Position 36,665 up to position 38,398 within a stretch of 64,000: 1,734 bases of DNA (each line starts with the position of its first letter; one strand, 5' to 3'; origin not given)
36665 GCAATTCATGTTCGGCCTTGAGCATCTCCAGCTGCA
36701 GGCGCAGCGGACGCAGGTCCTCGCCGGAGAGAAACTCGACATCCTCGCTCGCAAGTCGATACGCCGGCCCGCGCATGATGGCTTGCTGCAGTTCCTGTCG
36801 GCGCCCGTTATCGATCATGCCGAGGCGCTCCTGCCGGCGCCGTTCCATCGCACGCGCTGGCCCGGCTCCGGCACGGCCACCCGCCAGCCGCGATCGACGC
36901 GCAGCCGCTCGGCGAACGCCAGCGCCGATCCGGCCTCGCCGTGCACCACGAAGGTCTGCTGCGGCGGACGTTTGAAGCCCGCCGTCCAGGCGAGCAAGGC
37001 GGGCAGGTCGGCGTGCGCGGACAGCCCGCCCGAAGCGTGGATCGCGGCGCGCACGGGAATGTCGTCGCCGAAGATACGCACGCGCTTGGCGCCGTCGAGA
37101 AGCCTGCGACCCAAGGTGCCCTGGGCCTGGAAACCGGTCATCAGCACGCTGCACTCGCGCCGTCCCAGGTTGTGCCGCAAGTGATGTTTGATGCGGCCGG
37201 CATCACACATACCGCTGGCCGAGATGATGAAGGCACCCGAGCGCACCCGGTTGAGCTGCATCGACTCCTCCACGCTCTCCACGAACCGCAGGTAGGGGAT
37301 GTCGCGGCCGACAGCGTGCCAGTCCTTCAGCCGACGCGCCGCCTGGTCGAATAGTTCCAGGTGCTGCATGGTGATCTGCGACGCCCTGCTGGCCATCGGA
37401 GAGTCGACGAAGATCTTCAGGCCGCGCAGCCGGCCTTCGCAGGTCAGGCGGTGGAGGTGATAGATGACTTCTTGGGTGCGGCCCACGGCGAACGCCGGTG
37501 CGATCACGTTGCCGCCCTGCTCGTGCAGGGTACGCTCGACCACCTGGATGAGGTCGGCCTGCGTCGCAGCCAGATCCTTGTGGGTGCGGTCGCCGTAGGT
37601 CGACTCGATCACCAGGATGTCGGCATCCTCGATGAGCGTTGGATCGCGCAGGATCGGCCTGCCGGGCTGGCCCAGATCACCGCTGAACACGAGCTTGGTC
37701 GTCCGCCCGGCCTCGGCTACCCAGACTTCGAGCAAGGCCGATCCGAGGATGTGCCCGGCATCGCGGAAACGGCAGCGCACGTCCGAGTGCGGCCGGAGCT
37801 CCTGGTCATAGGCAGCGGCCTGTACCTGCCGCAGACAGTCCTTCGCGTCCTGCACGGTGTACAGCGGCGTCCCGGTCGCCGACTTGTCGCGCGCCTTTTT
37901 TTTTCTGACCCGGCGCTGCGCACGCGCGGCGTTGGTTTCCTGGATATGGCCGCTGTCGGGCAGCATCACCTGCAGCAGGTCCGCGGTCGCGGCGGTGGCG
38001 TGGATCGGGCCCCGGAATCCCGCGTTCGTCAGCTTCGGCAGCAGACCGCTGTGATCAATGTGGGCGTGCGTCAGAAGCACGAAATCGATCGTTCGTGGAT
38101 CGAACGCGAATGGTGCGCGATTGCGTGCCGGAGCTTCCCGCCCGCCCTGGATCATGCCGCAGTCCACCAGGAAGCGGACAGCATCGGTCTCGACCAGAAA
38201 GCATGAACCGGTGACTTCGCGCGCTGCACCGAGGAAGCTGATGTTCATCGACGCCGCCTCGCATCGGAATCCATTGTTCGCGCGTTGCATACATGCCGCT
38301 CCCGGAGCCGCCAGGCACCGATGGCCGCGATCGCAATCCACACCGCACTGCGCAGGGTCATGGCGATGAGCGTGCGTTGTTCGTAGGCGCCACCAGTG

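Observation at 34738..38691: Four genes chained by ATGA overlaps: membrane protein, beta-CASP hydrolase, LOG-family protein, LpxR-like outer-membrane protein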

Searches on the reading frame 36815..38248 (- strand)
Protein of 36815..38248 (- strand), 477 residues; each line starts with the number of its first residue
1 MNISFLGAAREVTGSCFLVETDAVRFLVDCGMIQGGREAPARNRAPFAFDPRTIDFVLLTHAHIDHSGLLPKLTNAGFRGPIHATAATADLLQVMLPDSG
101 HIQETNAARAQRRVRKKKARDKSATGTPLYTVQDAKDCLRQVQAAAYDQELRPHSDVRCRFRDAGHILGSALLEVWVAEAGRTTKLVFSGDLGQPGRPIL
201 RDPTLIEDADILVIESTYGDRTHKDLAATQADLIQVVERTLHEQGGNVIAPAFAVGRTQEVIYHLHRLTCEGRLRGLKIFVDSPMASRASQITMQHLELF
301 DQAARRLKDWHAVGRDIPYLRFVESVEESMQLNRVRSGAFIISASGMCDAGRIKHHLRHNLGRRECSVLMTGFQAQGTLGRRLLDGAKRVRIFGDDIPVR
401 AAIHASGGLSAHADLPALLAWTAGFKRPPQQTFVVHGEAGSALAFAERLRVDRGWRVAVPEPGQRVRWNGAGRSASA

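Call 4: search_protein_families(library=pfam, proteins=[window:36815-38248:-], max_evalue=0.01)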
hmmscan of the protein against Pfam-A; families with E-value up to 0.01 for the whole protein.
window:36815-38248:- (477 aa): 6 families
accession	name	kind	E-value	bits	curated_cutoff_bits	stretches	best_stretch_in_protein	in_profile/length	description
PF10996.14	Beta-Casp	-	1.6e-33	116.2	27.7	1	258-383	1-120/120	Beta-Casp domain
PF07521.17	RMMBL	-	2.1e-15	56.9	21.6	1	396-460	1-63/63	Zn-dependent metallo-hydrolase RNA specificity domain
PF00753.33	Lactamase_B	-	1.3e-11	45.2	22.7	1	12-89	4-79/196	Metallo-beta-lactamase superfamily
PF12706.13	Lactamase_B_2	-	8.2e-10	39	27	1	25-236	2-186/200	Beta-lactamase superfamily domain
PF16661.11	Lactamase_B_6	-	4e-06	26.8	27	1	18-173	1-147/193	Metallo-beta-lactamase superfamily domain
PF13483.12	Lactamase_B_3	-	0.0029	18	24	0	13-67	6-50/160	Beta-lactamase superfamily domain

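Call 5: search_protein_families(library=ncbifam, proteins=[window:36815-38248:-], max_evalue=0.01)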
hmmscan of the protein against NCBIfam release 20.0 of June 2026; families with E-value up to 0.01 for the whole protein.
window:36815-38248:- (477 aa): 17 families
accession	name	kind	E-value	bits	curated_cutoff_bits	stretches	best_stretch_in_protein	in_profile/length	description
NF045584.1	cas14_MBL_CASP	equivalog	3.8e-113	379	800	1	1-466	1-438/612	type VII CRISPR-associated protein Cas14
TIGR03675.1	arCOG00543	equivalog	2.7e-70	237.3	580.2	1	2-467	176-629/631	beta-CASP ribonuclease aCPSF1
TIGR04122.1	Xnuc_lig_assoc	equivalog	4.9e-12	45.3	325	1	141-268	63-185/326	ligase-associated DNA damage response exonuclease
NF000439.2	blaAIM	exception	4e-07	29.9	675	1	15-103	59-145/303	AIM family subclass B3 metallo-beta-lactamase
NF033105.1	bla_subclass_B3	equivalog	1.3e-05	24.6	240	1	15-106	24-113/257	subclass B3 metallo-beta-lactamase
TIGR02651.1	RNase_Z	equivalog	1.9e-05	23.9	292.95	0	15-71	19-70/302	ribonuclease Z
NF040644.1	blaPAM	exception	4.2e-05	22.8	615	1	15-77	58-119/287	PAM family subclass B3 metallo-beta-lactamase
NF041257.1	GntH_guanitoxin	equivalog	6.7e-05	21.9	333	1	1-76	13-90/374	guanitoxin biosynthesis MBL fold metallo-hydrolase GntH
NF000801.0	PRK00055.1-3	equivalog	7.6e-05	21.9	252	0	14-71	20-75/307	ribonuclease Z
NF040874.1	blaPJM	exception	0.00033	20.3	630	1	15-89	59-131/301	PJM family subclass B3 metallo-beta-lactamase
NF000456.2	blaMSI-1_fam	exception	0.00044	19.6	550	1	17-75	51-108/289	MSI-1 family subclass B3 metallo-beta-lactamase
NF008887.0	PRK11921.1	equivalog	0.00044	19.2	635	1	50-94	68-112/396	anaerobic nitric oxide reductase flavorubredoxin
NF002553.0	PRK02113.1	equivalog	0.002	17.6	386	1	15-78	36-91/252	MBL fold metallo-hydrolase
NF033106.1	blaL1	exception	0.0023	16.9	560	1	16-92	61-135/290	L1 family subclass B3 metallo-beta-lactamase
NF001911.0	PRK00685.1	equivalog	0.0035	16.9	144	1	14-69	8-56/228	metal-dependent hydrolase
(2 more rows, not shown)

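Call 6: find_encoding_contigs(protein=window:36815-38248:-, flank=10000, max_places=6)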
Protein window:36815-38248:- (477 aa): 6 contigs read that carry it; 6 places shown.
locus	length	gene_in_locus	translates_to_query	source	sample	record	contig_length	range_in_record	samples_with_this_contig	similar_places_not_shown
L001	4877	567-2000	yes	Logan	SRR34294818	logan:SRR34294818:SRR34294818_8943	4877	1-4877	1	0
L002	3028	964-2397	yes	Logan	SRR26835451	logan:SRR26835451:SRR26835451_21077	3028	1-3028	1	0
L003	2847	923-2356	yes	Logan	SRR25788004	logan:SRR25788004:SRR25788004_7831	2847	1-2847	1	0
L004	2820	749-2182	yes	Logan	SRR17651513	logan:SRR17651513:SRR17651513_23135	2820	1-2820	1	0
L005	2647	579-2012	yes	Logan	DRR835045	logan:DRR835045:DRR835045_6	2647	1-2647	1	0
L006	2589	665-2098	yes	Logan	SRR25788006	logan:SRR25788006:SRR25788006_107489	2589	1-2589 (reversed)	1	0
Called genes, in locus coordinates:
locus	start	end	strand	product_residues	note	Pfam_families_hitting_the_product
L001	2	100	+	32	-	?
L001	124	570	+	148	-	-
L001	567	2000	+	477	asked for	PF00753:Lactamase_B, PF12706:Lactamase_B_2, PF16661:Lactamase_B_6 (weak), PF10996:Beta-Casp, PF07521:RMMBL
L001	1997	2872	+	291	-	PF18306:LDcluster4, PF03641:Lysine_decarbox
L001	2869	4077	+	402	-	PF09982:LpxR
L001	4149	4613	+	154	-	PF01322:Cytochrom_C_2 (weak)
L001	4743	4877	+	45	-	?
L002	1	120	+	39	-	?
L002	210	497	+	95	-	PF22277:EncFtn-like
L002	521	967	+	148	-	-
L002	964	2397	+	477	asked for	PF00753:Lactamase_B, PF12706:Lactamase_B_2, PF16661:Lactamase_B_6 (weak), PF10996:Beta-Casp, PF07521:RMMBL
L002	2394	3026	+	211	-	?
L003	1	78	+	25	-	?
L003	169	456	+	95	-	PF22277:EncFtn-like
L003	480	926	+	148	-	-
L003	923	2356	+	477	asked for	PF00753:Lactamase_B, PF12706:Lactamase_B_2, PF16661:Lactamase_B_6 (weak), PF10996:Beta-Casp, PF07521:RMMBL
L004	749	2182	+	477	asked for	PF00753:Lactamase_B, PF12706:Lactamase_B_2, PF16661:Lactamase_B_6 (weak), PF10996:Beta-Casp, PF07521:RMMBL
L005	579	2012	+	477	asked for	PF00753:Lactamase_B, PF12706:Lactamase_B_2, PF16661:Lactamase_B_6 (weak), PF10996:Beta-Casp, PF07521:RMMBL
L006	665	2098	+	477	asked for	PF00753:Lactamase_B, PF12706:Lactamase_B_2, PF16661:Lactamase_B_6 (weak), PF10996:Beta-Casp, PF07521:RMMBL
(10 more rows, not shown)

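Call 7: find_homologous_proteins(query=window:36815-38248:-, max_evalue=1e-20)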
Query window:36815-38248:- (477 aa): 8000 proteins with E <= 1e-20 among 8000 candidates; the best 120 are listed.
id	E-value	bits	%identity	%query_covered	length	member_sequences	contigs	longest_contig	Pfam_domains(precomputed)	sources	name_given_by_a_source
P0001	0.0e+0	1060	98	100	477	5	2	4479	PF12706.14,PF07521.18,PF10996.15,PF00753.34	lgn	-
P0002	8.5e-275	930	86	100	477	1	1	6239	PF12706.14,PF07521.18,PF10996.15,PF00753.34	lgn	-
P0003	6.8e-272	920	87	98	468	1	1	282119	PF12706.14,PF07521.18,PF10996.15,PF00753.34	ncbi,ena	-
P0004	1.2e-266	903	84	100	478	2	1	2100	PF12706.14,PF07521.18,PF10996.15,PF00753.34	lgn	-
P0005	5.6e-249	845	78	99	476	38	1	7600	PF12706.14,PF16661.12,PF07521.18,PF10996.15,PF00753.34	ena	-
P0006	1.1e-246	837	77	98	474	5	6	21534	PF12706.14,PF16661.12,PF07521.18,PF10996.15,PF00753.34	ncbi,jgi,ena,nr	ncbi:MAG TPA: MBL fold metallo-hydrolase [Rhodocyclaceae bacterium]|nr:MBL fold metallo-hydrolase [R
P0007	2.8e-246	836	78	99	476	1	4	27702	PF12706.14,PF07521.18,PF10996.15,PF00753.34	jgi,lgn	jgi:metallo-beta-lactamase family protein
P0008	1.7e-245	833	77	98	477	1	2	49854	PF12706.14,PF07521.18,PF10996.15,PF00753.34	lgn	-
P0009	8.4e-245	831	76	99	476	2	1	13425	PF12706.14,PF16661.12,PF07521.18,PF10996.15,PF00753.34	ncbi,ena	-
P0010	2.3e-244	829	78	99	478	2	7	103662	PF12706.14,PF07521.18,PF10996.15,PF00753.34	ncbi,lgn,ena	-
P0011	6.2e-244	828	76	99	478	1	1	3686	PF12706.14,PF16661.12,PF07521.18,PF10996.15,PF00753.34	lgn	-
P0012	8.2e-244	828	76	99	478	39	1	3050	PF12706.14,PF16661.12,PF07521.18,PF10996.15,PF00753.34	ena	-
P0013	2.0e-243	826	76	99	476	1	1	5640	PF12706.14,PF16661.12,PF07521.18,PF10996.15,PF00753.34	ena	-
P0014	7.3e-243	824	76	99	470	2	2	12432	PF12706.14,PF16661.12,PF07521.18,PF10996.15,PF00753.34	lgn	-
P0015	7.6e-243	824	76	99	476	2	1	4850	PF12706.14,PF16661.12,PF07521.18,PF10996.15,PF00753.34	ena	-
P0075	8.0e-226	768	74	100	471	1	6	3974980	PF12706.14,PF23023.2,PF07521.18,PF10996.15,PF00753.34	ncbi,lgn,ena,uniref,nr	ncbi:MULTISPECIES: MBL fold metallo-hydrolase [Rhodanobacter]|uniref:MBL fold metallo-hydrolase RNA 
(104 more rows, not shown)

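Call 9: find_related_loci(query=A1, collection=genome_contigs, flank=10000)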
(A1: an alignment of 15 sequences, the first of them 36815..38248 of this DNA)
Query A1 (477 aa) in genome_contigs; peptide patterns used: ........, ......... (x = any residue, [..] = any of these).
600 stretches matched a pattern (row limit reached: there are more); 485 encode a relative of the query (tblastn E <= 1e-3); the best 80 are kept; 80 distinct loci.
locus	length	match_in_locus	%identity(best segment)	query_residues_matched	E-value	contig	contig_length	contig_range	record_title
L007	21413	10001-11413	71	1-475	0e+0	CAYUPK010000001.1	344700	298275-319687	MAG TPA_asm: uncultured Wenzhouxiangella sp. isolate SRP187154_co1_171 genome assembly, contig: NODE_5_length_344700_cov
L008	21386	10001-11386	71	1-468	0e+0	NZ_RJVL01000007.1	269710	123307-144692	Diaphorobacter nitroreducens strain DSM 15985 Ga0244670_107, whole genome shotgun sequence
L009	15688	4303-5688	70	1-468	0e+0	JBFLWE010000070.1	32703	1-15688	MAG: Pseudomonadota bacterium isolate MAG024 MAG024_70, whole genome shotgun sequence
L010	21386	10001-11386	64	1-468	0e+0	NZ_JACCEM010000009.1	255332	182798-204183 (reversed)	Parapusillimonas granuli strain LMG 24012 NODE_9_length_255404_cov_71.632388, whole genome shotgun sequence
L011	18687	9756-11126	65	1-464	0e+0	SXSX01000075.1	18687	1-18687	MAG: Burkholderiales bacterium isolate F1-140-MAGs099 F1-140__c177811, whole genome shotgun sequence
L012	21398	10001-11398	60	1-469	0e+0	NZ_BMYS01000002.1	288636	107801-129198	Advenella faeciporci strain KCTC 23732 sequence02, whole genome shotgun sequence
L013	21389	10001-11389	61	1-464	0e+0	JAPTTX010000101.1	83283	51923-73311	MAG: Gammaproteobacteria bacterium isolate DBS.bin8 NODE_410_length_83283_cov_5.7278_DBS3-1, whole genome shotgun sequen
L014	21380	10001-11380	61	1-460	1e-180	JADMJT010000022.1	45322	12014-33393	MAG: Burkholderiales bacterium isolate MAG_47 NODE_894_length_45322_cov_112.666843, whole genome shotgun sequence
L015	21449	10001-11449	57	1-474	2e-178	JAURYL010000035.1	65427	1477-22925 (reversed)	MAG: Pseudomonadota bacterium isolate E2_concoct.bin.75 E2_k141_18665, whole genome shotgun sequence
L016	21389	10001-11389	59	1-463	3e-178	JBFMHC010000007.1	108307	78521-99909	MAG: Pseudomonadota bacterium isolate MAG313 MAG313_7, whole genome shotgun sequence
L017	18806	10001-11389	57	1-461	3e-175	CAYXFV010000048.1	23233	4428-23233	MAG TPA_asm: uncultured Nitrosomonas sp. isolate SRP344714_co2_338 genome assembly, contig: NODE_5618_length_23233_cov_1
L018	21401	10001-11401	58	1-469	1e-173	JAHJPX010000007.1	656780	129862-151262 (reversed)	MAG: Gammaproteobacteria bacterium isolate Old_saline_rock_biofilm.mb.15 Old_saline_rock_bi.mb.15_k141_99326, whole geno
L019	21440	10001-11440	58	1-471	2e-172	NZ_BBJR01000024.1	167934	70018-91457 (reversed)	Comamonas aquatica NBRC 14918, whole genome shotgun sequence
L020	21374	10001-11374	54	1-461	2e-171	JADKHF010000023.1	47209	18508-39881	MAG: Nitrosomonas sp. isolate Skiv_18-Q3-R9-52_BAT3C.180 tig00032684-10-470170, whole genome shotgun sequence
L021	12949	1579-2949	55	1-461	3e-171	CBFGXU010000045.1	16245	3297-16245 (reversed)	MAG TPA_asm: uncultured Nitrosomonas sp. isolate SRR32277357_concoct_63 genome assembly, contig: ERZ27321080.1021, whole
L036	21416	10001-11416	46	1-477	4e-138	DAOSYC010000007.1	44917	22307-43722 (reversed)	MAG TPA_asm: Spirochaetota bacterium isolate AMR_MDS_2095 NODE_525_length_44917_cov_8.940997, whole genome shotgun seque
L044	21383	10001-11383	46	1-467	3e-136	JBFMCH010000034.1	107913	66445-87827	MAG: Bacillota bacterium isolate MAG188 MAG188_34, whole genome shotgun sequence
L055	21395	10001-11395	44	1-467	6e-132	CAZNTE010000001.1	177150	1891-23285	MAG TPA_asm: uncultured Tissierellaceae bacterium isolate binchicken_co173_922 genome assembly, contig: NODE_151_length_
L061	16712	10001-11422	43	1-469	7e-130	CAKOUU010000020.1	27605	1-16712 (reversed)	MAG: uncultured Clostridia bacterium isolate REFINED_METABAT215_TOP10_CONTIGS_1500_ASSEMBLY_K77_MERGED__Hadza_MoBio_hadz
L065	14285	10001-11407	44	1-464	4e-129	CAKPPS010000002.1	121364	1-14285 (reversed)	MAG: uncultured Clostridia bacterium isolate REFINED_METABAT215_TOP10_CONTIGS_1500_ASSEMBLY_K77_MERGED__Hadza_MoBio_C-RE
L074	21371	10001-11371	47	1-461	6e-140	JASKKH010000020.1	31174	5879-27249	MAG: Clostridia bacterium isolate DJKA51_ANT-F21_bin.18 scaffold_181, whole genome shotgun sequence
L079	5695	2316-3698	44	1-465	4e-124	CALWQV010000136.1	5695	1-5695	MAG: uncultured Enterocloster sp. isolate BRZ_PI__bin16 genome assembly, contig: BRZ_PI__NODE_20270_length_5695_cov_4.66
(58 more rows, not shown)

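Call 11: find_encoding_contigs(protein=P0003, flank=10000, max_places=2)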
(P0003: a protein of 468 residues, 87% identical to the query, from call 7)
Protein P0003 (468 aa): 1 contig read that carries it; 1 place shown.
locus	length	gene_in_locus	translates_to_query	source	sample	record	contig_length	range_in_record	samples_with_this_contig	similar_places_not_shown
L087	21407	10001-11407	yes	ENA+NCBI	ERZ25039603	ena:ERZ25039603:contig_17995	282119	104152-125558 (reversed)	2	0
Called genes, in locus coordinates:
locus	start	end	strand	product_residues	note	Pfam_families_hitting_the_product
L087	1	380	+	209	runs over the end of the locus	PF03548:LolA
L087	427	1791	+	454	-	PF05496:RuvB_N, PF01078:Mg_chelatase (faint), PF13191:AAA_16 (faint), PF13401:AAA_22 (faint), PF00004:AAA, PF16193:AAA_assoc_2, PF12002:MgsA_C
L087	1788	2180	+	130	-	PF02537:CRCB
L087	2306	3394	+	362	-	PF00923:TAL_FSA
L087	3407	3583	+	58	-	-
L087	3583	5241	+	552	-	PF02878:PGM_PMM_I, PF02879:PGM_PMM_II, PF02880:PGM_PMM_III, PF00408:PGM_PMM_IV (weak)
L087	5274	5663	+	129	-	PF03625:DUF302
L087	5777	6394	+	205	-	PF00440:TetR_N, PF16859:TetR_C_11 (weak), PF17932:TetR_C_24, PF16925:TetR_C_13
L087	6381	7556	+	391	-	PF25917:BSH_RND, PF25973:BSH_CzcB (weak), PF25967:RND-MFP_C (weak), PF25989:YknX_C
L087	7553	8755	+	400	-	PF12704:MacB_PCD, PF02687:FtsX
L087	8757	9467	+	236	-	PF00005:ABC_tran, PF02463:SMC_N (faint), PF13304:AAA_21 (faint)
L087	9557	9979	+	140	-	-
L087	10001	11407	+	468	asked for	PF00753:Lactamase_B, PF12706:Lactamase_B_2, PF10996:Beta-Casp, PF07521:RMMBL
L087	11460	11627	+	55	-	-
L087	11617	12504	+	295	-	PF18306:LDcluster4, PF03641:Lysine_decarbox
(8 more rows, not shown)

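Call 12: find_encoding_contigs(protein=P0075, flank=10000, max_places=2)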
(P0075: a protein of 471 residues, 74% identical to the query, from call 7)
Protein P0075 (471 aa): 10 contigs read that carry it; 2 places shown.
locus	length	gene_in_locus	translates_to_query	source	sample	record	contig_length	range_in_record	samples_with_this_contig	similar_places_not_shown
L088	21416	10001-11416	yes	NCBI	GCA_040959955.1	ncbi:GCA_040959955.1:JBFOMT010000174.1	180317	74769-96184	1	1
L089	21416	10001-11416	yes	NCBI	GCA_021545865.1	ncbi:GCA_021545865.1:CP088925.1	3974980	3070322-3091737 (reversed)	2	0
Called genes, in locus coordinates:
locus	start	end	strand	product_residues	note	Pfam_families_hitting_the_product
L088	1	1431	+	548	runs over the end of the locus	PF00702:Hydrolase, PF13246:Cation_ATPase, PF12710:HAD, PF08282:Hydrolase_3 (faint), PF00689:Cation_ATPase_C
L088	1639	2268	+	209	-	PF00440:TetR_N, PF16859:TetR_C_11 (weak), PF17932:TetR_C_24, PF14246:TetR_C_7 (weak), PF16925:TetR_C_13, PF17938:TetR_C_29 (weak), PF13977:TetR_C_6 (weak), PF17922:TetR_C_17 (weak)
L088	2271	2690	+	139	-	-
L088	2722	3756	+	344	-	PF25881:HH_YBHG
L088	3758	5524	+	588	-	PF00005:ABC_tran, PF13476:AAA_23 (faint), PF13514:AAA_27 (faint), PF13555:AAA_29 (faint), PF13304:AAA_21 (faint), PF13401:AAA_22 (faint), PF00005:ABC_tran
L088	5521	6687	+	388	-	PF12679:ABC2_membrane_2, PF12698:ABC2_membrane_3, PF01061:ABC2_membrane, PF12730:ABC2_membrane_4 (weak)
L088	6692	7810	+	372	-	PF12679:ABC2_membrane_2, PF12698:ABC2_membrane_3, PF01061:ABC2_membrane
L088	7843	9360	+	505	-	PF02321:OEP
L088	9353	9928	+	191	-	-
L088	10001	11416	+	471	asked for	PF00753:Lactamase_B, PF23023:Anti-Pycsar_Apyc1 (faint), PF12706:Lactamase_B_2, PF10996:Beta-Casp, PF07521:RMMBL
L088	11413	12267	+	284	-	PF18306:LDcluster4, PF03641:Lysine_decarbox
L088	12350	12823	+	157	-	PF01322:Cytochrom_C_2 (weak)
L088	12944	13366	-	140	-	PF02566:OsmC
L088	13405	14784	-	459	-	PF08521:2CSK_N, PF26769:HAMP_PhoQ (weak), PF00512:HisKA, PF02518:HATPase_c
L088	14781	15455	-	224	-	PF00072:Response_reg, PF00486:Trans_reg_C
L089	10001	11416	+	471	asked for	PF00753:Lactamase_B, PF23023:Anti-Pycsar_Apyc1 (faint), PF12706:Lactamase_B_2, PF10996:Beta-Casp, PF07521:RMMBL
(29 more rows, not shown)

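Call 22: search_dna_similar(query=window:36815-38248:-, collection=plasmids, mode=protein, max_rows=25, max_evalue=1e-50)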
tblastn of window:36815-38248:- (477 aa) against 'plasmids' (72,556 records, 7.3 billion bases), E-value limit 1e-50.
Records with a match: 215; places in all: 218; records where one place covers at least 80% of the query: 211.
Best place of each record, by identity: 60-80% 1; <60% 214.
By first word of the organism name: Rhizobium 38; Sinorhizobium 29; Sphingobium 28; Leisingera 13; Cupriavidus 8; Ralstonia 7; Variovorax 7; Novosphingobium 5; Agrobacterium 5; Legionella 5; and 41 more.
By predicted mobility (MOB-suite, as given by PLSDB): non-mobilizable 96; conjugative 91; mobilizable 28.
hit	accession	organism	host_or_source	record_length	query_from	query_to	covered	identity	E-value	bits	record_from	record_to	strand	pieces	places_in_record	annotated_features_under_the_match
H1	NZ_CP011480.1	Hoeflea sp. IMCC20628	-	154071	1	468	98%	63.7%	0e+0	602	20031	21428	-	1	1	MBL fold metallo-hydrolase | TetR/AcrR family transcriptional regulator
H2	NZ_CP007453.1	Peptoclostridium acidaminophilum DSM 3953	black mud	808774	1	461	97%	47.4%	1e-132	430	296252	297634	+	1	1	MBL fold metallo-hydrolase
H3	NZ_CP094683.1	Anaerotruncus colihominis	Homo sapiens,isolate,feces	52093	1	469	98%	46.3%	1e-113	375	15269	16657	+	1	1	MBL fold metallo-hydrolase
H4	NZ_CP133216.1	Thiothrix subterranea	hydrogen sulfide spring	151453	1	464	97%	46.2%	2e-124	406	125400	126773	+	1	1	MBL fold metallo-hydrolase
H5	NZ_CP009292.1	Novosphingobium pentaromativorans US6-1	mud sediment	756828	1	475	100%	43.6%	8e-97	327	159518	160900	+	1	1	MBL fold metallo-hydrolase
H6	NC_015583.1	Novosphingobium sp. PP1Y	-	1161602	1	475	100%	43.6%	2e-96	326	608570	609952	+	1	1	none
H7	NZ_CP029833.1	Azospirillum ramasamyi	single cell,Cow dung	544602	1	455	95%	45.2%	2e-95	323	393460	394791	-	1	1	MBL fold metallo-hydrolase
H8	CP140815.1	Rhizobium ruizarguesonis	Trifolium pratense,whole organism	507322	3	460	96%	44.1%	9e-99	332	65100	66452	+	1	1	MBL fold metallo-hydrolase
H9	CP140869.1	Rhizobium ruizarguesonis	Trifolium pratense,whole organism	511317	3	460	96%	44.1%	9e-99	332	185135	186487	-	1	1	MBL fold metallo-hydrolase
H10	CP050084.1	Rhizobium leguminosarum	Trifolium pratense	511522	3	460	96%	44.1%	9e-99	332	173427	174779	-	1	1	MBL fold metallo-hydrolase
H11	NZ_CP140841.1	Rhizobium ruizarguesonis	Trifolium pratense,whole organism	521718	3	460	96%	44.1%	9e-99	332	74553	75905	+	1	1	MBL fold metallo-hydrolase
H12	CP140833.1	Rhizobium ruizarguesonis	Trifolium pratense,whole organism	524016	3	460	96%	44.1%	9e-99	332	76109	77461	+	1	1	MBL fold metallo-hydrolase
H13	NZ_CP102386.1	Sphingopyxis sp. DBS4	soil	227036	2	452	95%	44.8%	5e-103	345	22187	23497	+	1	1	MBL fold metallo-hydrolase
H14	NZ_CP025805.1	Sulfitobacter sp. SK012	Marine Sediment,North Sea (sediment)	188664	1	460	96%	43.7%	2e-105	352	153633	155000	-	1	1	MBL fold metallo-hydrolase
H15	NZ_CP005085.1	Sphingobium sp. TKS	-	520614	2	464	97%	43.3%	2e-93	317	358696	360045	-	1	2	MBL fold metallo-hydrolase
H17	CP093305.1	Ralstonia insidiosa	-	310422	1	469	98%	42.6%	1e-91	312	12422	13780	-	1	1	MBL fold metallo-hydrolase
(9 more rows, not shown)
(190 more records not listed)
